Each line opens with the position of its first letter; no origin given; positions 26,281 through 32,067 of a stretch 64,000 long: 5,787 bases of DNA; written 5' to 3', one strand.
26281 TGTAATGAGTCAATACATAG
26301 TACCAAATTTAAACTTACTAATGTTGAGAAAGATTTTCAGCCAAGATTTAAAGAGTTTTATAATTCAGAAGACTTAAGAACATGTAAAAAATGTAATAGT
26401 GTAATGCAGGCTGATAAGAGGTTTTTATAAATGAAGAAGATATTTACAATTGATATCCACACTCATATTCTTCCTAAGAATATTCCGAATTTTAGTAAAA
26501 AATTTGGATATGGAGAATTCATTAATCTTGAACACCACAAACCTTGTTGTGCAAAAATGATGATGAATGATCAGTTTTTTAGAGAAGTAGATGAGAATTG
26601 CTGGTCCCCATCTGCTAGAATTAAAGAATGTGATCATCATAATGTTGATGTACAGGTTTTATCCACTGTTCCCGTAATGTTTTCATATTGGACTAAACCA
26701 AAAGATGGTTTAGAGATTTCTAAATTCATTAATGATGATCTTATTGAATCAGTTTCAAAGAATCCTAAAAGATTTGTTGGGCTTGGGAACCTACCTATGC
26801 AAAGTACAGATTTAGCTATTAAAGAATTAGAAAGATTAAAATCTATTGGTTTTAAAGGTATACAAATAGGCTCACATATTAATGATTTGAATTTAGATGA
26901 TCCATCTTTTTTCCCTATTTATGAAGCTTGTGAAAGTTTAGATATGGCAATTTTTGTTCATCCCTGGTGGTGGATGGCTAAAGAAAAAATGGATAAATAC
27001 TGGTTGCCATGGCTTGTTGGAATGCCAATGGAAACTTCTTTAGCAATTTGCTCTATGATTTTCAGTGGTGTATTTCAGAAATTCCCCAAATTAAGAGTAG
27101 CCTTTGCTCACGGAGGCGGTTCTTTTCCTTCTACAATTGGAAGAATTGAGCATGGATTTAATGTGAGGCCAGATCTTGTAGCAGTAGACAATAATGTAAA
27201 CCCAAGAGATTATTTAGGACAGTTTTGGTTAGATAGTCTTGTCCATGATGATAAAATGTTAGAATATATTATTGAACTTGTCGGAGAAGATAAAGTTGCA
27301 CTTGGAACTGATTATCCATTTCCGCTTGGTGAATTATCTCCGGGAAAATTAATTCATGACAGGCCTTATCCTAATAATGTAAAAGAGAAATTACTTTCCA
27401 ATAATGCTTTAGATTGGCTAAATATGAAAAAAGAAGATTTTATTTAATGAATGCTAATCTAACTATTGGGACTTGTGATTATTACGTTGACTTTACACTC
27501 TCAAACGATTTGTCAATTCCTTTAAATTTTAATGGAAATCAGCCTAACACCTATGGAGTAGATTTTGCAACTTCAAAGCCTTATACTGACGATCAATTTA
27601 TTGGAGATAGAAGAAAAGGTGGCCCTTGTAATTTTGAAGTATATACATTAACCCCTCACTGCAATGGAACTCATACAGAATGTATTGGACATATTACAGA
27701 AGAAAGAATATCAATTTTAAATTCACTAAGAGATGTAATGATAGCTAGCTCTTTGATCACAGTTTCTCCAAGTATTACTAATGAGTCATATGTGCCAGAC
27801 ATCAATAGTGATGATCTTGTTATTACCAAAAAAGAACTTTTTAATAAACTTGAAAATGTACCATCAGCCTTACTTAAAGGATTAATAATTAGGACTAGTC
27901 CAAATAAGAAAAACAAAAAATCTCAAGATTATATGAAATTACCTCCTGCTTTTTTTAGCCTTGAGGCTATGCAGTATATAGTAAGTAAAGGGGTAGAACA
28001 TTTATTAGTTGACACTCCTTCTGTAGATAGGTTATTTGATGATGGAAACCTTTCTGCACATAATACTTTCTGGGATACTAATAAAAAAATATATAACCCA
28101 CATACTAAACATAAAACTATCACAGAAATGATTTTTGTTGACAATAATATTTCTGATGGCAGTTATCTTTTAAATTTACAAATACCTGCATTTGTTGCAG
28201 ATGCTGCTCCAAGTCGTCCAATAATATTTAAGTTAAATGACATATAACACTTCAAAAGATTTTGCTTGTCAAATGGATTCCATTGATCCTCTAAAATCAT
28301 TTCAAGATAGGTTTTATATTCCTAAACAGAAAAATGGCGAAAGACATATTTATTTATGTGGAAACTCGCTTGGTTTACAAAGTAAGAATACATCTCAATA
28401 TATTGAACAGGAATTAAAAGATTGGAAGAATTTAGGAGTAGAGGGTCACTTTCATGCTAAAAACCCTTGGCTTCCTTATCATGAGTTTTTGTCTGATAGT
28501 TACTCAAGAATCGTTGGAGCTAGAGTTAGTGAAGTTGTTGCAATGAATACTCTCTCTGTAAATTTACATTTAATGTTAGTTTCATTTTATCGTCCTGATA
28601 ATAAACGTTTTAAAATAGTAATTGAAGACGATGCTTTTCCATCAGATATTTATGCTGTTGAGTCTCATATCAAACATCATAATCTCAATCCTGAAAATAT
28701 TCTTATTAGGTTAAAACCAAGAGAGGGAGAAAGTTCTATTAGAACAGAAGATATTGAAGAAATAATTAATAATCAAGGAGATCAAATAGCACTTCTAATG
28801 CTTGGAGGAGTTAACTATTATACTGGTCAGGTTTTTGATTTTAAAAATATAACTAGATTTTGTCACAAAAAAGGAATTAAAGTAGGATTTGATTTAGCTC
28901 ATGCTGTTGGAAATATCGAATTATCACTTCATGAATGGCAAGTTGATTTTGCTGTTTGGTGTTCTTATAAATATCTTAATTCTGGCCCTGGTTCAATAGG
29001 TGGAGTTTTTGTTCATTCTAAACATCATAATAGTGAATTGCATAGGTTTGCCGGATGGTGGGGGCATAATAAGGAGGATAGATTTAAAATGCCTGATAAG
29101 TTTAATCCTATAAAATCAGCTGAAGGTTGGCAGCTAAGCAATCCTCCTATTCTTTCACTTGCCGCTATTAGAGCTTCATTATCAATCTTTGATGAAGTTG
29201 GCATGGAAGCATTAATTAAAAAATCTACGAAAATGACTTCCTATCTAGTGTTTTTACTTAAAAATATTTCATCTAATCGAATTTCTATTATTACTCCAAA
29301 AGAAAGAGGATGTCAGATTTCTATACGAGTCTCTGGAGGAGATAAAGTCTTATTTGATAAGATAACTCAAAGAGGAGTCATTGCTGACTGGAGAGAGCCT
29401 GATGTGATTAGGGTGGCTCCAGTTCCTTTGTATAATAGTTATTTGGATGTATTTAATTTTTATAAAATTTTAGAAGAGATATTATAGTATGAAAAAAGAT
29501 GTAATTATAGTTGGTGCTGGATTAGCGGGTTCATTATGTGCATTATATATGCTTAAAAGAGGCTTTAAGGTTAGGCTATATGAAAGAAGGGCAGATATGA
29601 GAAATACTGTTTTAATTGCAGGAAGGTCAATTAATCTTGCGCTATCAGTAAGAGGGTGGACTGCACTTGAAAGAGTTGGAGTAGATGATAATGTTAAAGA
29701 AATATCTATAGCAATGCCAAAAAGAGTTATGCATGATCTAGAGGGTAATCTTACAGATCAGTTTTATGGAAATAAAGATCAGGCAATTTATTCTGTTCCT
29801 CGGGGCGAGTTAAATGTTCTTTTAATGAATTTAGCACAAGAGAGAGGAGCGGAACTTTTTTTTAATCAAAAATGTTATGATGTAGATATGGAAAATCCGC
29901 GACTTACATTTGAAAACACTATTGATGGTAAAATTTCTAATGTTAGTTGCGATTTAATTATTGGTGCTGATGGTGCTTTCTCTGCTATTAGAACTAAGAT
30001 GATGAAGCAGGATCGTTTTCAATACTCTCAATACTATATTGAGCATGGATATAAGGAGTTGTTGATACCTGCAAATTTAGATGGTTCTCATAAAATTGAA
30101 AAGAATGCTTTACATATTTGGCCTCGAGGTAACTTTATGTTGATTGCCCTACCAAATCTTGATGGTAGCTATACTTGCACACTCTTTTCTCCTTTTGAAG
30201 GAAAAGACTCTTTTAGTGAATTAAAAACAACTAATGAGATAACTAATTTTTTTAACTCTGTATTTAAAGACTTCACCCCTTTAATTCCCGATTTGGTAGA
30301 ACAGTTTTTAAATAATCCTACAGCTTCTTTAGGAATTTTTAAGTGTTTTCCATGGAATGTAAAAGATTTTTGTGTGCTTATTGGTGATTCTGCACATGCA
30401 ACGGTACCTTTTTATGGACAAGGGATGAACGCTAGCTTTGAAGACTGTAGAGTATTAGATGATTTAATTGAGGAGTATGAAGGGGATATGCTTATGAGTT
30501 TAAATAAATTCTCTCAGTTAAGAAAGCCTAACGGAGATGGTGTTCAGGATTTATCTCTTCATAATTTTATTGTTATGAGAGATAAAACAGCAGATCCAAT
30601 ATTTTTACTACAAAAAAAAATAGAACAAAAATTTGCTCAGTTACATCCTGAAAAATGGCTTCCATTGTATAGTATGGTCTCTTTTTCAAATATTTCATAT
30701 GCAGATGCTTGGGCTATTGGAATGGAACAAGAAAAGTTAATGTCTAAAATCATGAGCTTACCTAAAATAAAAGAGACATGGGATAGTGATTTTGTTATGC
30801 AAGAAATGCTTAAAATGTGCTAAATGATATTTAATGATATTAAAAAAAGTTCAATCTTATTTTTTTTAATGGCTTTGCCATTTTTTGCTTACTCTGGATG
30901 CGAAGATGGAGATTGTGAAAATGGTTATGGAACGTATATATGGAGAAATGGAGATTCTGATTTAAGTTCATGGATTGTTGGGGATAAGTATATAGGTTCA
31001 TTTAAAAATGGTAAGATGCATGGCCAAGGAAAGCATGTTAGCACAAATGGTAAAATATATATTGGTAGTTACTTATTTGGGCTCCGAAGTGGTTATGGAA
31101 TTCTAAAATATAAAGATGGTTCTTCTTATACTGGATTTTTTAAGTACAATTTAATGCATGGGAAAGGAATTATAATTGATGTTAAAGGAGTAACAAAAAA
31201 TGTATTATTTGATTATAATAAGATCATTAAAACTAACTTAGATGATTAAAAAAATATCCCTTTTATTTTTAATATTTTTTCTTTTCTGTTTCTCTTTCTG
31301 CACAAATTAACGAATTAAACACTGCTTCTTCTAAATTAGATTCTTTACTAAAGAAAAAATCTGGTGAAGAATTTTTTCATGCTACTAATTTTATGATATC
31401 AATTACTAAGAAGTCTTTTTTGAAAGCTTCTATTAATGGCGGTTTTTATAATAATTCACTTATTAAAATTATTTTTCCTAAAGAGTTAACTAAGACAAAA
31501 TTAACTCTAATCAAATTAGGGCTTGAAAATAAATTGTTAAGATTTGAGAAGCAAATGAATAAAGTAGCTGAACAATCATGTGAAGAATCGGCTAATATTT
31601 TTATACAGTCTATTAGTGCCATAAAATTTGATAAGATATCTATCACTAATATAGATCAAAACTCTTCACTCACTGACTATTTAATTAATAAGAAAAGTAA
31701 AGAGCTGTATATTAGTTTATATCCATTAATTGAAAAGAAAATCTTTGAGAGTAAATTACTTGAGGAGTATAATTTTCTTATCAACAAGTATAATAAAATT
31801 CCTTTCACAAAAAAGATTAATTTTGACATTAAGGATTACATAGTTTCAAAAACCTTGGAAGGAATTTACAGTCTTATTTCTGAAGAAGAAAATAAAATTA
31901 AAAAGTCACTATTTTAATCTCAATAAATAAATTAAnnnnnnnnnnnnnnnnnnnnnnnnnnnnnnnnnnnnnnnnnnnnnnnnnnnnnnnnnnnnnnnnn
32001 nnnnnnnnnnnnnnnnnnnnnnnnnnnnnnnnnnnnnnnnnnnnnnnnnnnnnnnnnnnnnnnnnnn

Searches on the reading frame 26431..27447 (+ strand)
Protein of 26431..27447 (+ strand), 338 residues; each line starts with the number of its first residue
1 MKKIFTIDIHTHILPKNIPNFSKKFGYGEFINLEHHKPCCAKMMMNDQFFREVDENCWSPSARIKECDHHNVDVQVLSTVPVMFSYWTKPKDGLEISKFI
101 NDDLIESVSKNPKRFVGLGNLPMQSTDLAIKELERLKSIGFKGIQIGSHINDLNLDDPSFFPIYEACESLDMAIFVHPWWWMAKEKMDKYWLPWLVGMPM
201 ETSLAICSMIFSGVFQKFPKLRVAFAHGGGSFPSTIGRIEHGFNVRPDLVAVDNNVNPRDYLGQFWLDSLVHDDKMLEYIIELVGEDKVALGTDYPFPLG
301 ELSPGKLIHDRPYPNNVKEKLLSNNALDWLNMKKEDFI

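Call 3: search_protein_families(library=pfam, proteins=[window:26431-27447:+])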
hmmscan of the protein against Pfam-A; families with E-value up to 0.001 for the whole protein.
window:26431-27447:+ (338 aa): 1 family
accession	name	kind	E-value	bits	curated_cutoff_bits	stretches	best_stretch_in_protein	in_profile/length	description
PF04909.20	Amidohydro_2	-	1.2e-42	147.1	26.4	1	7-330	1-287/289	Amidohydrolase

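Call 4: search_protein_families(library=ncbifam, proteins=[window:26431-27447:+])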
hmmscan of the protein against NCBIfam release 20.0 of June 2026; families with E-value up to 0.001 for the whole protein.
window:26431-27447:+ (338 aa): 0 families

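Call 86: search_solved_structures(query=window:26431-27447:+, max_evalue=1e-10)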
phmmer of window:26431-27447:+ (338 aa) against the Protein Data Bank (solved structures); distinct sequences matched with E-value up to 1e-10: 36.
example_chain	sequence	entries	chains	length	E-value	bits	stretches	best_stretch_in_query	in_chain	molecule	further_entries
2wm1_A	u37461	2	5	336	3.8e-130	436.9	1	6-337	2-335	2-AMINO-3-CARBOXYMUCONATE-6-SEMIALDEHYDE DECARBOXYLASE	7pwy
4ofc_A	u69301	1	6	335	4.6e-130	436.7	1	6-337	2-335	2-amino-3-carboxymuconate-6-semialdehyde decarboxylase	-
4igm_A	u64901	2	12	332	2.2e-129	434.4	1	6-333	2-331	2-amino-3-carboxymuconate-6-semialdehyde decarboxylase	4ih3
4ign_A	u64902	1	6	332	1.5e-128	431.7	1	6-333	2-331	2-amino-3-carboxymuconate-6-semialdehyde decarboxylase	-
2hbv_A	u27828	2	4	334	7.8e-73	248.4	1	6-332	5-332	2-amino-3-carboxymuconate 6-semialdehyde decarboxylase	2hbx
6mgt_A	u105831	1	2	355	9.3e-73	248.2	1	6-332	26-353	2-amino-3-carboxymuconate 6-semialdehyde decarboxylase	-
6mgs_A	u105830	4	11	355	9.4e-73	248.2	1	6-332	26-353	2-amino-3-carboxymuconate 6-semialdehyde decarboxylase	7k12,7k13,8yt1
4era_A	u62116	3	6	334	5.3e-72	245.7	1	6-332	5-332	2-amino-3-carboxymuconate 6-semialdehyde decarboxylase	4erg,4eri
4ifk_B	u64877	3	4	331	1e-71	244.8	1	7-332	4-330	2-amino-3-carboxymuconate 6-semialdehyde decarboxylase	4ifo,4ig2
4ifk_A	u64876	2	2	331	1e-71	244.7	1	7-332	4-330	2-amino-3-carboxymuconate 6-semialdehyde decarboxylase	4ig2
4ifr_A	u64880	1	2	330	1.1e-71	244.7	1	7-332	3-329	2-amino-3-carboxymuconate 6-semialdehyde decarboxylase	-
4epk_A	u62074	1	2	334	1.9e-71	243.8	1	6-332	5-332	2-amino-3-carboxymuconate 6-semialdehyde decarboxylase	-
8yt2_A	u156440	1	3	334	6.9e-71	242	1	6-332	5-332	2-amino-3-carboxymuconate 6-semialdehyde decarboxylase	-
4icm_A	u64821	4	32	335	1.2e-32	116.2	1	62-326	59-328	5-carboxyvanillate decarboxylase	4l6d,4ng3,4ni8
4hjw_A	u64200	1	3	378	5.9e-27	97.5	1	62-297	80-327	Uracil-5-carboxylate decarboxylase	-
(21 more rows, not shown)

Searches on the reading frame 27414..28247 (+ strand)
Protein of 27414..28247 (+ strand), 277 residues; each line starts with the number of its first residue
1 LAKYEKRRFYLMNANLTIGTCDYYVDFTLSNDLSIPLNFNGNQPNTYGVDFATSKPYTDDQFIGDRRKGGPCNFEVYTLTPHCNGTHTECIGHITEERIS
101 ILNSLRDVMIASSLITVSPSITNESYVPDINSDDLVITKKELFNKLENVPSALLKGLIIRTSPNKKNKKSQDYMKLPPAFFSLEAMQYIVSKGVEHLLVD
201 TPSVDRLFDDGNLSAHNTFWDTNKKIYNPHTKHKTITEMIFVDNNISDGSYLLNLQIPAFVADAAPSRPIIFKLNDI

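Call 3: search_protein_families(library=pfam, proteins=[window:27414-28247:+])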
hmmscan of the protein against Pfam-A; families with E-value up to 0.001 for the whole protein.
window:27414-28247:+ (277 aa): 1 family
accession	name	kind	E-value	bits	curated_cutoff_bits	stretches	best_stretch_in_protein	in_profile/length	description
PF04199.19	Cyclase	-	8.9e-13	49.1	23.1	1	32-206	2-142/142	Putative cyclase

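Call 4: search_protein_families(library=ncbifam, proteins=[window:27414-28247:+])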
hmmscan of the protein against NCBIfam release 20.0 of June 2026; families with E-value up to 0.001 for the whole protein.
window:27414-28247:+ (277 aa): 1 family
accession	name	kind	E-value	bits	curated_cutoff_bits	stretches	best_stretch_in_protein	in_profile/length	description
TIGR03035.1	trp_arylform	equivalog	4.2e-07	30.1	223.05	1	65-271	29-203/206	arylformamidase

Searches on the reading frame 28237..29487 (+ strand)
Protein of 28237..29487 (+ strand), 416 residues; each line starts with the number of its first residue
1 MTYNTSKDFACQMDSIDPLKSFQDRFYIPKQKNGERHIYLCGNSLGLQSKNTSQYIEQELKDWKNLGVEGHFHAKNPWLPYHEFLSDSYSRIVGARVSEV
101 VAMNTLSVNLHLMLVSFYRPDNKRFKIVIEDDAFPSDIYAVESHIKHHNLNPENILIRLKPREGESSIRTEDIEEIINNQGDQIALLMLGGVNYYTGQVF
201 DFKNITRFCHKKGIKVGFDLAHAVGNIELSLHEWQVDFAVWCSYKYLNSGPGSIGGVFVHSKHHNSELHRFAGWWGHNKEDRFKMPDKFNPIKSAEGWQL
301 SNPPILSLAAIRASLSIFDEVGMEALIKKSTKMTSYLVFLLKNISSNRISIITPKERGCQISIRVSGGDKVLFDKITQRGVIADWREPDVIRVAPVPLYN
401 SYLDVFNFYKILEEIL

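Call 3: search_protein_families(library=pfam, proteins=[window:28237-29487:+])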
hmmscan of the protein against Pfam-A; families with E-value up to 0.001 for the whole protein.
window:28237-29487:+ (416 aa): 2 families
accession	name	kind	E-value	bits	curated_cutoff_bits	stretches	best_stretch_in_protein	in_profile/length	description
PF22580.2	KYNU_C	-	3.8e-21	75.3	27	1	328-412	3-90/90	Kynureninase C-terminal domain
PF00266.25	Aminotran_5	-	7.5e-16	58.5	21.5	1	90-370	53-321/371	Aminotransferase class-V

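Call 4: search_protein_families(library=ncbifam, proteins=[window:28237-29487:+])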
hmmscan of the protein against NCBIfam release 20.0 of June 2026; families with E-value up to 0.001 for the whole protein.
window:28237-29487:+ (416 aa): 18 families
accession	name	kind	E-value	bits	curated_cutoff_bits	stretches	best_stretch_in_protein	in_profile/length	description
TIGR01814.1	kynureninase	equivalog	9.6e-138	459.4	246.4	1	12-416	3-399/400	kynureninase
TIGR01979.1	sufS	subfamily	1e-12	47.7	475.1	1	93-367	75-338/403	SufS family cysteine desulfurase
TIGR01977.1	am_tr_V_EF2568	hypoth_equivalog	2.2e-12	46.7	377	1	153-370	110-316/376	cysteine desulfurase family protein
TIGR03403.1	nifS_epsilon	equivalog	7.8e-11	41.4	587.7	1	150-265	110-220/382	NifS family cysteine desulfurase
NF006810.0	PRK09331.1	subfamily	1.2e-09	37.4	301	1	169-272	146-247/397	Sep-tRNA:Cys-tRNA synthetase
TIGR02539.1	SepCysS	equivalog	2e-08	33.7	365.25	1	171-255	134-217/370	O-phospho-L-seryl-tRNA:Cys-tRNA synthase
TIGR02006.1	IscS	equivalog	7.3e-08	31.8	643.2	1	172-263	131-220/402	IscS subfamily cysteine desulfurase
NF010611.0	PRK14012.1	equivalog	8.9e-08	31.5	548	1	165-262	131-223/406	IscS subfamily cysteine desulfurase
TIGR03402.1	FeS_nifS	equivalog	1.9e-07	30.2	530.75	1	149-261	105-212/379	cysteine desulfurase NifS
NF040779.1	Sec_lyase_SclA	exception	2.1e-06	26.9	525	1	154-356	110-302/378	selenocysteine lyase SclA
TIGR03301.1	PhnW-AepZ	equivalog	5.4e-06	26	360.8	1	165-347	108-281/355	2-aminoethylphosphonate aminotransferase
NF010006.0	PRK13479.1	equivalog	2.7e-05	23.4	296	1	163-343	112-283/369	2-aminoethylphosphonate--pyruvate transaminase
TIGR03235.1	DNA_S_dndA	equivalog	4e-05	23.1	480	1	160-264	118-217/353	cysteine desulfurase DndA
NF008126.0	PRK10874.1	equivalog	4.7e-05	22.7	607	1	175-330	152-301/401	cysteine desulfurase CsdA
NF041166.1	f2_encap_cargo1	exception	0.00013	21.2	800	1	156-264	362-465/623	family 2A encapsulin nanocompartment cargo protein cysteine desulfurase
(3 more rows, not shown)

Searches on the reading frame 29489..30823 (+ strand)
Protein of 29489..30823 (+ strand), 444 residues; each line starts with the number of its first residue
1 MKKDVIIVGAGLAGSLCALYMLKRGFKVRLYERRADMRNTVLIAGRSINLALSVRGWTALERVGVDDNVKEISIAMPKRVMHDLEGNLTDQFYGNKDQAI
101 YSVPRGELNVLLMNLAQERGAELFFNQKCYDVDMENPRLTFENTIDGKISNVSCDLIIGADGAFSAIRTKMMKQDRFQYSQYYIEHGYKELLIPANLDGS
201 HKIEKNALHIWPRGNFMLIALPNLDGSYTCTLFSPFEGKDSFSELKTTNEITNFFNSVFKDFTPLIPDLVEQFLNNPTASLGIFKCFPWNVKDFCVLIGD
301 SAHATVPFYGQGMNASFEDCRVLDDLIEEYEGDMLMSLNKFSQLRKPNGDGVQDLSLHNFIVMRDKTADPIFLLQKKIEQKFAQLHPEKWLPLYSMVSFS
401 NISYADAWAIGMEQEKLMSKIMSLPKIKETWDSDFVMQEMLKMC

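Call 3: search_protein_families(library=pfam, proteins=[window:29489-30823:+])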
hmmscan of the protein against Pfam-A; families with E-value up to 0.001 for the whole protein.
window:29489-30823:+ (444 aa): 8 families
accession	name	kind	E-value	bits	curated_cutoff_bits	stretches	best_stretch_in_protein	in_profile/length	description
PF01494.25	FAD_binding_3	-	8e-24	84.9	22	1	4-331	3-323/349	FAD binding domain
PF01266.30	DAO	-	1.1e-09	38.8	27.9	1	4-35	1-32/353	FAD dependent oxidoreductase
PF07992.20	Pyr_redox_2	-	1.6e-06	28.2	26.1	1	3-165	1-111/291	Pyridine nucleotide-disulphide oxidoreductase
PF13450.12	NAD_binding_8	-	3.5e-06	27.6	21.9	1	7-36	1-30/68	NAD(P)-binding Rossmann-like domain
PF03486.20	HI0933_like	-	7.4e-06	26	50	1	4-164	2-165/244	HI0933-like protein Rossmann domain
PF00890.30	FAD_binding_2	-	2.4e-05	24.1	20.4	1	4-52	1-49/414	FAD binding domain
PF01134.28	GIDA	-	0.00013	21.6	22.1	1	4-36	1-33/391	Glucose inhibited division protein A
PF12831.13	FAD_oxidored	-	0.00015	21.7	27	0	4-158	1-141/416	FAD dependent oxidoreductase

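Call 4: search_protein_families(library=ncbifam, proteins=[window:29489-30823:+])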
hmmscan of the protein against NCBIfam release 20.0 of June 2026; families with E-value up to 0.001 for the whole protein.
window:29489-30823:+ (444 aa): 76 families (the best 25 are shown)
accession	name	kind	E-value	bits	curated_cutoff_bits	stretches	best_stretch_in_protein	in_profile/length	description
NF053548.1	violacein_VioC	equivalog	2.6e-66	224.5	760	1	3-406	2-411/429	NADP-dependent violacein biosynthesis oxygenase VioC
NF033623.1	urate_HpxO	equivalog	5.6e-27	94.6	500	1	4-347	1-330/381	FAD-dependent urate hydroxylase HpxO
NF005243.0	PRK06753.1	equivalog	1.8e-26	92.9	365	1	4-347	2-322/374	hypothetical protein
NF005313.0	PRK06847.1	subfamily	1.9e-23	83.1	372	1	3-357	5-345/375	hypothetical protein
NF005720.0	PRK07538.1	subfamily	1.8e-21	76.5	400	1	2-179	2-182/418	hypothetical protein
TIGR01988.1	Ubi-OHases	subfamily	5.9e-20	71.5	224.65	2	4-183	1-184/387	ubiquinone biosynthesis hydroxylase, UbiH/UbiF/VisC/COQ6 family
TIGR02032.1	GG-red-SF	subfamily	2.4e-19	70.1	158.8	1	4-316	2-286/297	geranylgeranyl reductase family protein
TIGR01984.1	UbiH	equivalog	3.5e-18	65.6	392.2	1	4-346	1-331/382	2-octaprenyl-6-methoxyphenyl hydroxylase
NF006021.0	PRK08163.1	equivalog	9.5e-18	64.4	459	1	2-348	5-342/398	3-hydroxybenzoate 6-monooxygenase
NF005566.0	PRK07236.1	subfamily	7.5e-17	61.3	333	1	2-182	6-171/386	hypothetical protein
NF033476.1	tet_destruct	subfamily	9.5e-16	57.7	550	1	3-356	4-344/386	tetracycline destructase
NF004829.0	PRK06183.1-3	subfamily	1.1e-15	57.5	390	2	2-173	8-183/520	bifunctional 3-(3-hydroxy-phenyl)propionate/3-hydroxycinnamic acid hydroxylase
NF005062.0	PRK06475.1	equivalog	1.7e-15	56.8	524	1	1-349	2-347/401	FAD-binding protein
NF006091.0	PRK08243.1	subfamily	5.2e-15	55.1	351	1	1-183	1-181/393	4-hydroxybenzoate 3-monooxygenase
NF005788.0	PRK07608.1-3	equivalog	2.3e-14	53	478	1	1-331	1-317/388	UbiH/UbiF family hydroxylase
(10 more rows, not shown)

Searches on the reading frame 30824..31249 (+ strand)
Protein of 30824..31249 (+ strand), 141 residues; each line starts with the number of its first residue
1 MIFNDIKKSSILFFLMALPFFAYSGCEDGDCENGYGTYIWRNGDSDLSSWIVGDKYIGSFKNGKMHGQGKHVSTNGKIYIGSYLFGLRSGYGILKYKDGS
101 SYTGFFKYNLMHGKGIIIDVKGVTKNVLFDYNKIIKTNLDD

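Call 3: search_protein_families(library=pfam, proteins=[window:30824-31249:+])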
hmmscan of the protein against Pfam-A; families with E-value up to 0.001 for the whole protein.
window:30824-31249:+ (141 aa): 1 family
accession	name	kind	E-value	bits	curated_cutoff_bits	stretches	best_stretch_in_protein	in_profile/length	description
PF02493.26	MORN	-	5.5e-20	70.4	22.5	2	56-76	1-21/23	MORN repeat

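Call 4: search_protein_families(library=ncbifam, proteins=[window:30824-31249:+])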
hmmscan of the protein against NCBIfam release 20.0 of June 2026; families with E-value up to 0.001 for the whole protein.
window:30824-31249:+ (141 aa): 0 families

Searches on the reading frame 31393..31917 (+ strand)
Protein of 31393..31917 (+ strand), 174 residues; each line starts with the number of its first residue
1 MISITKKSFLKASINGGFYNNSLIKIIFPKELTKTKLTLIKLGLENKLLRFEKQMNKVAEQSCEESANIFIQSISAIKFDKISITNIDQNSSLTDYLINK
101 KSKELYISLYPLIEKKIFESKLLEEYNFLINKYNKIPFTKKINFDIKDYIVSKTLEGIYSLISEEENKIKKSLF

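Call 19: search_protein_families(library=pfam, proteins=[window:31393-31917:+], max_evalue=0.00001)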
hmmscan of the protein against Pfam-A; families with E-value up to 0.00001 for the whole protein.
window:31393-31917:+ (174 aa): 1 family
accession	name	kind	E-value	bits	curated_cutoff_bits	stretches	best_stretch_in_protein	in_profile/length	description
PF13852.11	DUF4197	-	1.2e-36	126.7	24.9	1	6-172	20-185/199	Protein of unknown function (DUF4197)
